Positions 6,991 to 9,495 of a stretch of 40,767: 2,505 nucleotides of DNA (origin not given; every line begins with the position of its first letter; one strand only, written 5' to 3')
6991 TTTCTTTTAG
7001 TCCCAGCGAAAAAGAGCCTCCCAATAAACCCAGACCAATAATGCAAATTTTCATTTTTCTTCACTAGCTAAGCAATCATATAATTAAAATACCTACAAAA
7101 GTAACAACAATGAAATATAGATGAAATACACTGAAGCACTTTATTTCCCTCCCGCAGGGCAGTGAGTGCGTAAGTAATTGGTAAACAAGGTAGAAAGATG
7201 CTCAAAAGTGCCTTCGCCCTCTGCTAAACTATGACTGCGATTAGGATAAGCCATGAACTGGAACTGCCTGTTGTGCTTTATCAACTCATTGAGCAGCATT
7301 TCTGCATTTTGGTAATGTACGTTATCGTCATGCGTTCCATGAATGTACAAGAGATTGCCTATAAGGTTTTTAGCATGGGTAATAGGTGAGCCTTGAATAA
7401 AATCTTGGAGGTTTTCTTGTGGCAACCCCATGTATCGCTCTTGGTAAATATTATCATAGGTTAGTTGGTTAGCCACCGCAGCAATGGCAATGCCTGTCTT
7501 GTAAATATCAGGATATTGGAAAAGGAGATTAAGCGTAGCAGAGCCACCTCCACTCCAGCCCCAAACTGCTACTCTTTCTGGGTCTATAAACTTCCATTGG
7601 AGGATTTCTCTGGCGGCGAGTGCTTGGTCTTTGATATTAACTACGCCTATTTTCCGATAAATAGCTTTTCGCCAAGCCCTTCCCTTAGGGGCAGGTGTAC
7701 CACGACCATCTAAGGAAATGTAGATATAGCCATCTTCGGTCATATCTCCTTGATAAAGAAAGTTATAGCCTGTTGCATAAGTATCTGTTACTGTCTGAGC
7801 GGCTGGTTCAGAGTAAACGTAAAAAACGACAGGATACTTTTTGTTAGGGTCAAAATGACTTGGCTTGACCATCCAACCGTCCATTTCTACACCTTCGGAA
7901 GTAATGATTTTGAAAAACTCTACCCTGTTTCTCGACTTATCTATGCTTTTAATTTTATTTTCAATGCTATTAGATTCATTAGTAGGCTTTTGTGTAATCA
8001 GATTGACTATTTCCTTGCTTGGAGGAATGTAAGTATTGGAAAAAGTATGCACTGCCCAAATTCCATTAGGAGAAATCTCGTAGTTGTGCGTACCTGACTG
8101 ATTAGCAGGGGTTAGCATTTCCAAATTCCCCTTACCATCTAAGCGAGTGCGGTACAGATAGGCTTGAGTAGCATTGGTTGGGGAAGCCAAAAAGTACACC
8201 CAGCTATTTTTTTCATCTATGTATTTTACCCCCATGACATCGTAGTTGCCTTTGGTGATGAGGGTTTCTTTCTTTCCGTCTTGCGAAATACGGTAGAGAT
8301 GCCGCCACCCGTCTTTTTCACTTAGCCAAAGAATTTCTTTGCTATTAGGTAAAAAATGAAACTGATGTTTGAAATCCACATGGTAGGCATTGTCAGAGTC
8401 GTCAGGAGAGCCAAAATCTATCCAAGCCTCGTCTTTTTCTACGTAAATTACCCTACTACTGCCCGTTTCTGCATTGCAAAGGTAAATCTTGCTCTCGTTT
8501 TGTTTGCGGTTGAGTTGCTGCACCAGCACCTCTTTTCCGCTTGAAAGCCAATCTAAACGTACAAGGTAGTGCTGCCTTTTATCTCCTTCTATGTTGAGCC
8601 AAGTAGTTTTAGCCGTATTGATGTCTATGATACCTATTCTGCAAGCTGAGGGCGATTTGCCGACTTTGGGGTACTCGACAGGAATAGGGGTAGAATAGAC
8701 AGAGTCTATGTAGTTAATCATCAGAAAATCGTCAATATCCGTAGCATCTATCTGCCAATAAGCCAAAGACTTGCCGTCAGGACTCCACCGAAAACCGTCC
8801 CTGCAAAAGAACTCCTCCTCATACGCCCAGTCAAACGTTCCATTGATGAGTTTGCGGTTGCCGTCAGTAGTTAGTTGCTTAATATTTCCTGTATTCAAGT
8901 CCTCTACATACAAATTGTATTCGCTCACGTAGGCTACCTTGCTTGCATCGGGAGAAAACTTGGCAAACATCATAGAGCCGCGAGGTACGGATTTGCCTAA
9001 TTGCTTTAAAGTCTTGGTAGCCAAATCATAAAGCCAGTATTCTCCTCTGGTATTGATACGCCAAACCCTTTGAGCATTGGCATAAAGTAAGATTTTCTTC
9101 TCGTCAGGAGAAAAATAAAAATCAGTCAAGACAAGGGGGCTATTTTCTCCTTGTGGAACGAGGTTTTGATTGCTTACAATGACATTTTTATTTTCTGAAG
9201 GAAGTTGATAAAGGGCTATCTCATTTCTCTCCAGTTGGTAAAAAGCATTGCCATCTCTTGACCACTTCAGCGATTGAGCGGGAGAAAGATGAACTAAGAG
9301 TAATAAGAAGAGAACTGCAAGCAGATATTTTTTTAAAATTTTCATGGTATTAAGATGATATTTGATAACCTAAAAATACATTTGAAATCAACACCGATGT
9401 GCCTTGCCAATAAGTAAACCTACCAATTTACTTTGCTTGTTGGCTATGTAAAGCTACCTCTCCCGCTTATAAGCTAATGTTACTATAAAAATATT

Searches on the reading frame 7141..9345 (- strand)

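Call 57: search_protein_families(library=pfam, proteins=[window:7141-9345:-], max_evalue=0.00001)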
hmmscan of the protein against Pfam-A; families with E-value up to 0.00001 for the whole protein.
window:7141-9345:- (734 aa): 2 families
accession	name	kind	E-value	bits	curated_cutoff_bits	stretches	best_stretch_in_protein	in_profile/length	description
PF00930.27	DPPIV_N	-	9.3e-89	298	22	1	79-442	1-354/354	Dipeptidyl peptidase IV (DPP IV) N-terminal region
PF00326.27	Peptidase_S9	-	6.2e-43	147.2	22.6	1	535-717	10-198/213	Prolyl oligopeptidase family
